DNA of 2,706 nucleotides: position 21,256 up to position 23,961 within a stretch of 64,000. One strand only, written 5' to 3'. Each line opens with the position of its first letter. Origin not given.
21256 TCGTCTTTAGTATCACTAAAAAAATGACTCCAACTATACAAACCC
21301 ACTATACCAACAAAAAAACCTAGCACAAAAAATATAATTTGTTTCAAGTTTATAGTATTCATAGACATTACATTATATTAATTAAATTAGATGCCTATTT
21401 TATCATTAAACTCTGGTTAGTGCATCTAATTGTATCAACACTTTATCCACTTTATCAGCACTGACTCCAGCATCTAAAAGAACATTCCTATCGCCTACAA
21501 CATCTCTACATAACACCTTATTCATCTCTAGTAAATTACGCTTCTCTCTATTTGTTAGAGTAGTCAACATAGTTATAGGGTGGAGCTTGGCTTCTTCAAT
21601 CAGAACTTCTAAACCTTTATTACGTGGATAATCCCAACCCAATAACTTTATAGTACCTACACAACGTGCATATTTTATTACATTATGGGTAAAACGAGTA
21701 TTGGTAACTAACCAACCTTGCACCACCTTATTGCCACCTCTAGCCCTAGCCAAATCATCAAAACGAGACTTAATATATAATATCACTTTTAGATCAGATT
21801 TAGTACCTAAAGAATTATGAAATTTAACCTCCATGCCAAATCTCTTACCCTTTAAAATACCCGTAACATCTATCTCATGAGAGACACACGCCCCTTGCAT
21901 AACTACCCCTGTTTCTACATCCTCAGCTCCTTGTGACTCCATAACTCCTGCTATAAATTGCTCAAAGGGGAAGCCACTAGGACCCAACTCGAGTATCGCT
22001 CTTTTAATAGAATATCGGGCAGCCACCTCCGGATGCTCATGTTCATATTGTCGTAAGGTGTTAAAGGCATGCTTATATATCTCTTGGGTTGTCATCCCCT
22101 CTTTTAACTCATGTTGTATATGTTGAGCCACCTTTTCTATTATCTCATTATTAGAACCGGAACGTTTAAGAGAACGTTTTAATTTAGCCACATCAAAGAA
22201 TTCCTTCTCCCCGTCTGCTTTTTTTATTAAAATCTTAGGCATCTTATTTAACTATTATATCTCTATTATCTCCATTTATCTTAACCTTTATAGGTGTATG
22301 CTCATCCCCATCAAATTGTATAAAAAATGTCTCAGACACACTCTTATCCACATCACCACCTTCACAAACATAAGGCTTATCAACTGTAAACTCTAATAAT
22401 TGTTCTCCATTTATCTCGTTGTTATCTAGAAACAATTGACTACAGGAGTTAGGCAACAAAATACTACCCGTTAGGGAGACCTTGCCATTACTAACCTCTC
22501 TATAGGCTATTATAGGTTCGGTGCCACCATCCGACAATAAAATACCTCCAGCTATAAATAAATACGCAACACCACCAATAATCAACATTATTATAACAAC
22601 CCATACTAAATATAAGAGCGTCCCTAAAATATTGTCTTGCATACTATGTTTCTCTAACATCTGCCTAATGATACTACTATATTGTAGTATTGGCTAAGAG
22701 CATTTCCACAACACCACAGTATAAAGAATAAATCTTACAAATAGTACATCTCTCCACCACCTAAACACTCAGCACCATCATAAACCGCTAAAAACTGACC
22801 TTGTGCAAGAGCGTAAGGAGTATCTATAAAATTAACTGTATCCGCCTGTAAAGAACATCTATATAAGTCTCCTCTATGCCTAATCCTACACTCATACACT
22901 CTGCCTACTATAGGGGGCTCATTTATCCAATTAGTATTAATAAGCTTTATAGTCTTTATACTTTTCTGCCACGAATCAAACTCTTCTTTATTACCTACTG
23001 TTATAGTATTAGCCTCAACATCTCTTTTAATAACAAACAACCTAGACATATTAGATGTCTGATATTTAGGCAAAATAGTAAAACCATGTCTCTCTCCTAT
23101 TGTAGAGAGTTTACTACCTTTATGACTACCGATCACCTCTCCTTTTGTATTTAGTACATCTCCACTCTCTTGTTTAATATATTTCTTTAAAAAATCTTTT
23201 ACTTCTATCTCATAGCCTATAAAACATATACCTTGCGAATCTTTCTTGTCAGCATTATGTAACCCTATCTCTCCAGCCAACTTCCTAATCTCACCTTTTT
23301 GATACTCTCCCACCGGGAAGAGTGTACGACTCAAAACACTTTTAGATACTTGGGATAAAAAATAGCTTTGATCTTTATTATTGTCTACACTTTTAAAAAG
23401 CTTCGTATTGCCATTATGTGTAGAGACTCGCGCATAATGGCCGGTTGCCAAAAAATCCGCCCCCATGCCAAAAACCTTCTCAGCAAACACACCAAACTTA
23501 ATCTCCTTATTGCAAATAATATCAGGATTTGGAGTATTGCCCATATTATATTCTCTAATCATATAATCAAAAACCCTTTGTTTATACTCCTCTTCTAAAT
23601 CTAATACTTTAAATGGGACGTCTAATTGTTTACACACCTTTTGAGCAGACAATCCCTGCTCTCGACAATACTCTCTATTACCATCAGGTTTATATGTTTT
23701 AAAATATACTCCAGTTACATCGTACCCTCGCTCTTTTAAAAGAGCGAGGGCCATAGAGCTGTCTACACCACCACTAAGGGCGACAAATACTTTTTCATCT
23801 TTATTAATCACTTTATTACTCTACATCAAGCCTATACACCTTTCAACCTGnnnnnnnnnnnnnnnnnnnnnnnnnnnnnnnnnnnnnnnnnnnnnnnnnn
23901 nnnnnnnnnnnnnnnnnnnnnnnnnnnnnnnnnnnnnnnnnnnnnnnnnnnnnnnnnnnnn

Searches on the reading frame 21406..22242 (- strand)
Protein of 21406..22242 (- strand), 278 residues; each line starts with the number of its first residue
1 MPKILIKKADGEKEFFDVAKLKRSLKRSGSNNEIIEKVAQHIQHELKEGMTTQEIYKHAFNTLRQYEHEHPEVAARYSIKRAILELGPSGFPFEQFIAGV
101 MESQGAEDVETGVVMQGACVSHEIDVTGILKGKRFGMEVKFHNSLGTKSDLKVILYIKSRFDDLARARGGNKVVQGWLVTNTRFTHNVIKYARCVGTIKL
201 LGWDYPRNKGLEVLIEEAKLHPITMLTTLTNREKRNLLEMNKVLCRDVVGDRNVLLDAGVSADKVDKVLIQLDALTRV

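Call 44: search_protein_families(library=pfam, proteins=[window:21406-22242:-], max_evalue=0.00001)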
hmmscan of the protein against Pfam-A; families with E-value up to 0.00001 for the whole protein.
window:21406-22242:- (278 aa): 1 family
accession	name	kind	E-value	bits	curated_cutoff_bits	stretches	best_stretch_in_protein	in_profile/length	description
PF03477.21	ATP-cone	-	2.7e-10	41.1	25.8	1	5-82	2-84/88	ATP cone domain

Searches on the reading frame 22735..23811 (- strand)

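Call 44: search_protein_families(library=pfam, proteins=[window:22735-23811:-], max_evalue=0.00001)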
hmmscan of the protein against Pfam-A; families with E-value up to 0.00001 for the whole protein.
window:22735-23811:- (358 aa): 3 families
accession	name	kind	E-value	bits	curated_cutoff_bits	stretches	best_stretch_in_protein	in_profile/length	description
PF03054.22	tRNA_Me_trans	-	3.5e-74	249.3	20.6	1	6-199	1-201/202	tRNA methyl transferase HUP domain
PF20259.3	tRNA_Me_trans_M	-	2.2e-15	56.4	27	1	205-273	1-65/66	tRNA methyl transferase PRC-barrel domain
PF20258.4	tRNA_Me_trans_C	-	1.3e-11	45.1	20.6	1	286-353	2-75/77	Aminomethyltransferase beta-barrel domain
